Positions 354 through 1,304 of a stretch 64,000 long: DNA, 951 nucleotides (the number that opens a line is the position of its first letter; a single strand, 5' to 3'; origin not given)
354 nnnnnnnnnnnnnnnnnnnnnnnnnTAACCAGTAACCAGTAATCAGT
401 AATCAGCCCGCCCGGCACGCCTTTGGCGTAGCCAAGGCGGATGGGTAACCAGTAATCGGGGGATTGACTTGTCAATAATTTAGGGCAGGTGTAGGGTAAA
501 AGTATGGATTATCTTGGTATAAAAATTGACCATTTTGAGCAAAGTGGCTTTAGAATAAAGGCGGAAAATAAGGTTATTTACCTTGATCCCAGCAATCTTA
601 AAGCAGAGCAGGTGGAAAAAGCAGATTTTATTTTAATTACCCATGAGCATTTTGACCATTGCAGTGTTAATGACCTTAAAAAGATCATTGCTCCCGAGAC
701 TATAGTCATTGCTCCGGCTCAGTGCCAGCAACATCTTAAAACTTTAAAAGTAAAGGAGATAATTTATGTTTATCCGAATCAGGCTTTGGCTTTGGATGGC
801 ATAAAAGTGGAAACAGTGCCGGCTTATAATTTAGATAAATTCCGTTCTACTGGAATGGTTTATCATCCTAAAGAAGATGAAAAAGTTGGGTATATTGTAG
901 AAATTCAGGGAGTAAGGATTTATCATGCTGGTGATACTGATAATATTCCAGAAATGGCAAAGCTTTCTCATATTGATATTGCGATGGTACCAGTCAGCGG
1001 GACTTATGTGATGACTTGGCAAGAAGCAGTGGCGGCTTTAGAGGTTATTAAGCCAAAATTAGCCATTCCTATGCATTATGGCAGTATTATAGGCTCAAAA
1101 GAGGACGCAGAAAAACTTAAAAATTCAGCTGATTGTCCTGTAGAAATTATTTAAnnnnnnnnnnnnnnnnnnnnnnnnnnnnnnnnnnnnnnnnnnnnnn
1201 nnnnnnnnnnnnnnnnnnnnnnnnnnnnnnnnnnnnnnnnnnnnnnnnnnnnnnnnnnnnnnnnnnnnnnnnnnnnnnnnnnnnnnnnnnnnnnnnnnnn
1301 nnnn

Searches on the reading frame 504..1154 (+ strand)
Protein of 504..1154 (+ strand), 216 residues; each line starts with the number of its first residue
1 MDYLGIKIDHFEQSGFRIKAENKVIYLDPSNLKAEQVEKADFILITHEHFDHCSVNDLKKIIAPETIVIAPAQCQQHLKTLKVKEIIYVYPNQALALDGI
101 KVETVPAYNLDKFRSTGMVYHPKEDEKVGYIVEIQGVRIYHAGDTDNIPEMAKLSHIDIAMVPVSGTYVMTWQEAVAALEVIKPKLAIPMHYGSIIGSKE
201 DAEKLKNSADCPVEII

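Call 8: search_protein_families(library=pfam, proteins=[window:504-1154:+], max_evalue=0.001)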
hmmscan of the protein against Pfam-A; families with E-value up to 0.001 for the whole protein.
window:504-1154:+ (216 aa): 3 families
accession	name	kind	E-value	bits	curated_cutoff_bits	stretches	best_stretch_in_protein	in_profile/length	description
PF13483.12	Lactamase_B_3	-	3.3e-30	105.6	24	1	8-191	2-160/160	Beta-lactamase superfamily domain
PF12706.13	Lactamase_B_2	-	1.8e-23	83.6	27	1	28-192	20-200/200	Beta-lactamase superfamily domain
PF00753.33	Lactamase_B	-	1.3e-05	25.6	22.7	1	33-191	37-196/196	Metallo-beta-lactamase superfamily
